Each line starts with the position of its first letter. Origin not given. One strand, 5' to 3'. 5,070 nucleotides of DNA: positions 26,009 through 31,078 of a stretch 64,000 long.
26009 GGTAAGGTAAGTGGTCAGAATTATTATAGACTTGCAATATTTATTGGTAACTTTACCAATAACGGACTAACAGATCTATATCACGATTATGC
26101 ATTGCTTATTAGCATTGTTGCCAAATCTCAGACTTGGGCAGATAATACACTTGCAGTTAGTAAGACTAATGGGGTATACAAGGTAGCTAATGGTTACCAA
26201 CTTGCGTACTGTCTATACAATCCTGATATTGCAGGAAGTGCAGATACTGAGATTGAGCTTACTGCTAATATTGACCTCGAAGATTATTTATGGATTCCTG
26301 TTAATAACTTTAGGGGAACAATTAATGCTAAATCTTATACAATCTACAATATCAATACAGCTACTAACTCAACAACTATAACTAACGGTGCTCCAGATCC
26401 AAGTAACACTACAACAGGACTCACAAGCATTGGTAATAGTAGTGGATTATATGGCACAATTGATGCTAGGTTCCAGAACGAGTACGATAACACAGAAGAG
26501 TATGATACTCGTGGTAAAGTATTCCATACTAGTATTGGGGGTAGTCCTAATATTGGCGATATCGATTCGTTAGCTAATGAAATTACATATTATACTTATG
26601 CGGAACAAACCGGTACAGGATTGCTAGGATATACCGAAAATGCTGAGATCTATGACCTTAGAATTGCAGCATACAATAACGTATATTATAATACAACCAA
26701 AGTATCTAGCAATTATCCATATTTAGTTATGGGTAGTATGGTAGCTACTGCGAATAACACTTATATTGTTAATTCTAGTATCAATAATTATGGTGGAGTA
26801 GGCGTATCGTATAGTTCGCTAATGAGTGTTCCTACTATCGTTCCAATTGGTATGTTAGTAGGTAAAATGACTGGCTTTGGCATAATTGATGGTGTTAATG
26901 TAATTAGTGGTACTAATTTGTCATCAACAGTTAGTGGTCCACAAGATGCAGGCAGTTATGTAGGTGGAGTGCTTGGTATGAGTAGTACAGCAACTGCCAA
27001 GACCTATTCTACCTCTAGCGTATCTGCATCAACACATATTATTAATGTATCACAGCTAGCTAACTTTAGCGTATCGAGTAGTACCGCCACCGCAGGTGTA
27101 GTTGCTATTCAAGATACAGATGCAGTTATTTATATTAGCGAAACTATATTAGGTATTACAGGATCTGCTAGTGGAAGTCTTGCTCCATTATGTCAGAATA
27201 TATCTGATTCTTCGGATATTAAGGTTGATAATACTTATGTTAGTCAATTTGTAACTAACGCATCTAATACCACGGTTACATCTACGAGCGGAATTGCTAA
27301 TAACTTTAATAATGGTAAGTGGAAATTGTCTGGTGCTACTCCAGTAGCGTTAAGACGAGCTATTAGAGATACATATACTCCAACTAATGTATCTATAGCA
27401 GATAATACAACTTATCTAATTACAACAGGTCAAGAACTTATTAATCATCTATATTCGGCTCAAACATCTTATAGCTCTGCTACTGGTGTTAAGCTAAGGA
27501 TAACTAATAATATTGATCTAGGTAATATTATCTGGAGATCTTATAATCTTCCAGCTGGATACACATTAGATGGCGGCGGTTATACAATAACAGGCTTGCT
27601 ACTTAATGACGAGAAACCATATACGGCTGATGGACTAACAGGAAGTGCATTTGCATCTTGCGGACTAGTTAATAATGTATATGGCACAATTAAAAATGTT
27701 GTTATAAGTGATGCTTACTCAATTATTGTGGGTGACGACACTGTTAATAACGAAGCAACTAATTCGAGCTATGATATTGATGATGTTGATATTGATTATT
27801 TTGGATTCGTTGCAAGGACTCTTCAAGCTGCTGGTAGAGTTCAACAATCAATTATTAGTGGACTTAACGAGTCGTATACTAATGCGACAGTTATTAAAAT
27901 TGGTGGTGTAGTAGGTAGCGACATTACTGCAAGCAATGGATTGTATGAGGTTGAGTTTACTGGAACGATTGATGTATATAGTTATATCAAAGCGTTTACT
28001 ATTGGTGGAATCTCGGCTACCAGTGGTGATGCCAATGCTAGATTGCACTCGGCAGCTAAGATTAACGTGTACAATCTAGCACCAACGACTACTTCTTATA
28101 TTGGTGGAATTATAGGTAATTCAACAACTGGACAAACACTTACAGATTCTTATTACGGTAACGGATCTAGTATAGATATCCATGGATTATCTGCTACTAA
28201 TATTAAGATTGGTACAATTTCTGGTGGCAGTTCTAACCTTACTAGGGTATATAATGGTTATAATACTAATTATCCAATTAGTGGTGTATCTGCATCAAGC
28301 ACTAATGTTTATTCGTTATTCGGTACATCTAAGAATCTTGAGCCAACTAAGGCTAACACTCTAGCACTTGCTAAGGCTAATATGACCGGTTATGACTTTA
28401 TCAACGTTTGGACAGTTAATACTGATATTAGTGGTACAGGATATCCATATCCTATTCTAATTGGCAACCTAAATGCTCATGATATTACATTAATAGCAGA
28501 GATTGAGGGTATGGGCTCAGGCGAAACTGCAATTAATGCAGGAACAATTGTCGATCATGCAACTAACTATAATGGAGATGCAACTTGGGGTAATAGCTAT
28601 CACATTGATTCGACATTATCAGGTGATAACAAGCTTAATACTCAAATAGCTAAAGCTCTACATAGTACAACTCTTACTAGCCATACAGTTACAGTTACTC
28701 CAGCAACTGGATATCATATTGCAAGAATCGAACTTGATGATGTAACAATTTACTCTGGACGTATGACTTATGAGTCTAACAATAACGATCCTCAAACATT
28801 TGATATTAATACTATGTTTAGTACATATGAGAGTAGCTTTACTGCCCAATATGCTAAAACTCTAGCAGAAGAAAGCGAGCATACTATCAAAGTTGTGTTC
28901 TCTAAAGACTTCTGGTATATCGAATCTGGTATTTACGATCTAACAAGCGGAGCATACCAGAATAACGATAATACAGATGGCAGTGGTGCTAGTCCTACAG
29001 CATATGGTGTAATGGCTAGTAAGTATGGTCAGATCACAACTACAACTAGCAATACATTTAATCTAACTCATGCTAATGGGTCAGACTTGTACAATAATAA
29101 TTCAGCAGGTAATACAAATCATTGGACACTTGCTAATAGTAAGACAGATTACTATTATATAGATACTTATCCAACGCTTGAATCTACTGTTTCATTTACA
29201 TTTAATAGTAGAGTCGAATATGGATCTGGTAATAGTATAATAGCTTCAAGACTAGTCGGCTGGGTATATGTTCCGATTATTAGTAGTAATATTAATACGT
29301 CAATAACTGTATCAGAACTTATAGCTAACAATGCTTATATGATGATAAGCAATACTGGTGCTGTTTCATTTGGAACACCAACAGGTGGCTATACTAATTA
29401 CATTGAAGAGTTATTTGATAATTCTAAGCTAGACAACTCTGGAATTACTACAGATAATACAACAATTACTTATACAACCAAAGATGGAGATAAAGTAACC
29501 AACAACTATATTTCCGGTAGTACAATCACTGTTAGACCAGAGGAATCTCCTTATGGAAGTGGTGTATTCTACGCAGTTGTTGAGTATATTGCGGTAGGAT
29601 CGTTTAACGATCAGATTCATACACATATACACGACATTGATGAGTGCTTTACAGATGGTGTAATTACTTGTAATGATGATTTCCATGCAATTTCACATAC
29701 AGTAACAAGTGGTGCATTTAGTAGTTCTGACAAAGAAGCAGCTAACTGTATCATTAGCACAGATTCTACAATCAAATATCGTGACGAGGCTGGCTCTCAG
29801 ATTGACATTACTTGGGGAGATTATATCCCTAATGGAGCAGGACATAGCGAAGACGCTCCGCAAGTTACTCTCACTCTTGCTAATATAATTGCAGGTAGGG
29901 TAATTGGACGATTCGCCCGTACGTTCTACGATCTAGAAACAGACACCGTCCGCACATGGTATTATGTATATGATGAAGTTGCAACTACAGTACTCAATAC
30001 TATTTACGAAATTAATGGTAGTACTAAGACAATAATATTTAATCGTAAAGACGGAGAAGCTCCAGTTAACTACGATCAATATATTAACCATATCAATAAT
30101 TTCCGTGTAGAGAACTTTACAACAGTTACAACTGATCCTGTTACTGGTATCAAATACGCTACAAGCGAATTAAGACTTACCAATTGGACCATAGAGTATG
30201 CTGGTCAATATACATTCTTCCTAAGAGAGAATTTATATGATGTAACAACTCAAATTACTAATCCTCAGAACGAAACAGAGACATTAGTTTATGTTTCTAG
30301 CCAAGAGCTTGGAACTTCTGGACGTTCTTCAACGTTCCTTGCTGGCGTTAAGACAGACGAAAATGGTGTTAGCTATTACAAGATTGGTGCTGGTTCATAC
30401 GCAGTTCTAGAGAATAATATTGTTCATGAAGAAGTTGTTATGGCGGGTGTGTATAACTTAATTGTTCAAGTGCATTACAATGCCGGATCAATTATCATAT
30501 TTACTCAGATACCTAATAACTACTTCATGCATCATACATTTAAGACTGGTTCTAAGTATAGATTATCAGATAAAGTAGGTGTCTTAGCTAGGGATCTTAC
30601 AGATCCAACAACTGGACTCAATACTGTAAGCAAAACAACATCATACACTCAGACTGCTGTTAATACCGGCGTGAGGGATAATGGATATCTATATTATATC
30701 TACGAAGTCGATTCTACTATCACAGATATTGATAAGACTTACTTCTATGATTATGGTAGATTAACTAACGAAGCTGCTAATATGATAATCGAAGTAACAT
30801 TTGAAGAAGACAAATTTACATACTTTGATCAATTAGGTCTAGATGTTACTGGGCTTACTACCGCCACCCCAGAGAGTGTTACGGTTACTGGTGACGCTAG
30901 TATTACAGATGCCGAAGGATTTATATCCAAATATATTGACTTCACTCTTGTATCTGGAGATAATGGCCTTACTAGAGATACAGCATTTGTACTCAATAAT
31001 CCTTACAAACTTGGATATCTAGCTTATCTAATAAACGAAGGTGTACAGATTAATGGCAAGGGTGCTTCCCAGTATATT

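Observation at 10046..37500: At least nine diverged beta-helix modules with conserved N-cap and C-cap motifs inside the giant protein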

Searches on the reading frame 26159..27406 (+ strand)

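Call 6: search_protein_families(library=pfam, proteins=[window:26159-27406:+], max_evalue=10)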
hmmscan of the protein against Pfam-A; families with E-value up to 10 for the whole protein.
window:26159-27406:+ (416 aa): 2 families
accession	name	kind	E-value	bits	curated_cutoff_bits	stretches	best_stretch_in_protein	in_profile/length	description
PF18994.6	Prophage_tailD1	-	0.072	13.7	23.6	1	176-213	36-73/84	Prophage endopeptidase tail N-terminal domain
PF19439.4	CLEC16A_C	-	0.57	9.1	22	1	234-350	628-738/767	CLEC16A C-terminal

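Call 7: search_protein_families(library=ncbifam, proteins=[window:26159-27406:+], max_evalue=10)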
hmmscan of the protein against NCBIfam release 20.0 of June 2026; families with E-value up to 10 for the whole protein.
window:26159-27406:+ (416 aa): 0 families

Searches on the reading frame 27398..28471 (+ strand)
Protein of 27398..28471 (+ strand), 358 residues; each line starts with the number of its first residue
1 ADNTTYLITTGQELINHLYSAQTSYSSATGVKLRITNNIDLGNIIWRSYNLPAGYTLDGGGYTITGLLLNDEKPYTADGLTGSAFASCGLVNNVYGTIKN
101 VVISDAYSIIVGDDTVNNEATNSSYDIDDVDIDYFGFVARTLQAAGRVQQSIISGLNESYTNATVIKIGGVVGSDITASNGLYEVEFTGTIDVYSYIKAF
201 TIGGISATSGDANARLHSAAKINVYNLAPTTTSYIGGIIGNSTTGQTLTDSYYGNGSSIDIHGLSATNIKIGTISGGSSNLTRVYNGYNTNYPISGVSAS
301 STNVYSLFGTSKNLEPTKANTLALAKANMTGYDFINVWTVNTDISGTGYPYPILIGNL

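Call 6: search_protein_families(library=pfam, proteins=[window:27398-28471:+], max_evalue=10)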
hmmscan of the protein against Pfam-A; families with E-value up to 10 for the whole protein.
window:27398-28471:+ (358 aa): 0 families

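Call 7: search_protein_families(library=ncbifam, proteins=[window:27398-28471:+], max_evalue=10)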
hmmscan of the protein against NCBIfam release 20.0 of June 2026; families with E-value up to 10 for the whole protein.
window:27398-28471:+ (358 aa): 0 families

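Call 43: predict_structure(alignment_id=A4)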
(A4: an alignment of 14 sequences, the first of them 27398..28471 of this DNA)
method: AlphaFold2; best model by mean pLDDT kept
length: 358 residues; sequences in the alignment: 14
mean_pLDDT: 54.1   pTM: 0.50
mean pLDDT of the five models: 54.1, 51.5, 50.7, 49.2, 48.1
residues with pLDDT >= 90: 20; 70-90: 57; 50-70: 71; < 50: 210
segments of 3 or more residues with pLDDT < 50: 74-85, 112-134, 139-190, 194-201, 203-209, 211-220, 236-238, 240-257, 265-267, 275-334, 347-352, 356-358
pLDDT, mean of each block of 10 residues (from residue 1): 82 88 71 93 79 88 82 48 55 82 73 45 43 47 43 38 29 39 47 46 49 48 54 52 43 47 52 46 40 40 40 34 38 50 51 48
secondary structure, 60 per line:
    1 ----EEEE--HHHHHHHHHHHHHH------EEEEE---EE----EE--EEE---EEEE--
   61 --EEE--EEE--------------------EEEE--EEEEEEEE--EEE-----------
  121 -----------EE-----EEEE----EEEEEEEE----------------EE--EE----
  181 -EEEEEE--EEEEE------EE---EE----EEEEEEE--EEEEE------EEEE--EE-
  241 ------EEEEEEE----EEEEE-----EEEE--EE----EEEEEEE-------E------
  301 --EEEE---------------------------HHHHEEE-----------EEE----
elements in order: E5-8 H11-24 E31-35 E49-51 E55-58 E63-65 E68-70 E91-94 E97-104 E107-109 E139-142 E147-154 E182-187 E190-194 E212-218 E221-225 E232-235 E247-253 E258-262 E268-271 E280-286 E303-306 H334-337 E338-340 E352-354
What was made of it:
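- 27401..28459 (+): Module M5 (aa 5869-6221). Rungs IGGVVGS and IGGIIGN. C-cap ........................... The AF2 model is confident only in the N-cap (call 43).
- On GLUG-type beta-helix module: AF2 of M5: pLDDT 54 (call 43).
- Tried and rejected: AF2 of M5 using only window modules and N-cap fragments as the alignment: pLDDT 54, usable only for the N-cap (call 43).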

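Call 46: fold_search(model_id=the predicted structure, library=pdb)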
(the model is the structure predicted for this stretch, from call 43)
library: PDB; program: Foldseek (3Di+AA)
matches with E <= 10: 149; with E <= 0.001: 0
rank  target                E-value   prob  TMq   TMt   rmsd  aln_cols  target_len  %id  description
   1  5nxk_C                5.8e-03  0.75  0.24  0.26  14.0       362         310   13  L. reuteri 53608 SRRP (released 2018-03-21)
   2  5nxk_A                6.7e-03  0.82  0.24  0.26  13.2       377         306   10  L. reuteri 53608 SRRP (released 2018-03-21)
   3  1jta                  9.4e-03  0.87  0.27  0.27  14.1       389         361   13  Crystal Structure of Pectate Lyase A (C2 form) (released 2002-06-19)
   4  1jrg_B                1.0e-02  0.91  0.29  0.29  13.6       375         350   15  Crystal Structure of the R3 form of Pectate Lyase A, Erwinia chrysanthemi (released 2002-06-19)
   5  3n6z                  1.3e-02  0.87  0.25  0.26  16.0       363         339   13  Crystal structure of a putative immunoglobulin A1 protease (BACOVA_03286) from Bacteroides ovatus at 1.30 A resolution (released 2010-07-21)
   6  5nxk_B                2.5e-02  0.63  0.23  0.26  12.7       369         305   10  L. reuteri 53608 SRRP (released 2018-03-21)
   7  4z06_B                2.9e-02  0.25  0.14  0.21  14.6       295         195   12  C. bescii Family 3 pectate lyase double mutant K108A/R133A in complex with ALPHA-D-GALACTOPYRANURONIC ACID (released 2015-12-23)
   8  4yz0_A                3.7e-02  0.41  0.17  0.26  14.5       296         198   12  C. bescii Family 3 pectate lyase double mutant K108A/E39Q in complex with trigalacturonic acid (released 2015-12-23)
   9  5ny0                  4.1e-02  0.60  0.28  0.28  11.7       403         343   13  L. reuters 100-23 SRRP (released 2018-03-21)
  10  4z03_B                4.3e-02  0.33  0.17  0.25  14.4       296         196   13  C. bescii Family 3 pectate lyase double mutant K108A in complex with trigalacturonic acid (released 2015-12-23)
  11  4yzq_A                5.7e-02  0.30  0.17  0.25  14.7       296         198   12  C. bescii Family 3 pectate lyase double mutant K108A/Q111N in complex with trigalacturonic acid (released 2015-12-23)
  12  4yzx_B                7.3e-02  0.28  0.17  0.25  13.9       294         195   13  C. bescii Family 3 pectate lyase double mutant K108A/D107N in complex with trigalacturonic acid (released 2015-12-23)
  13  7xks                  1.0e-01  0.57  0.28  0.32  12.4       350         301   12  Crystal structure of an alkaline pectate lyase from Bacillus clausii (released 2023-03-29)
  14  4yzx_A                1.1e-01  0.30  0.19  0.29  14.2       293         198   14  C. bescii Family 3 pectate lyase double mutant K108A/D107N in complex with trigalacturonic acid (released 2015-12-23)
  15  4kh3                  1.4e-01  0.04  0.10  0.08  19.2       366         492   10  Structure of a bacterial self-associating protein (released 2014-01-15)
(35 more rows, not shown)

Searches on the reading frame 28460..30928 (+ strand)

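Call 104: search_protein_families(library=pfam, proteins=[window:28460-30928:+], max_evalue=1)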
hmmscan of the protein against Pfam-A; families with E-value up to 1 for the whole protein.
window:28460-30928:+ (823 aa): 1 family
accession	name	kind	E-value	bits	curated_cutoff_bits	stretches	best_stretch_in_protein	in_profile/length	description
PF21216.2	PepQ_N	-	0.012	16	27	1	74-154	5-86/152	Xaa-Pro dipeptidase, N-terminal domain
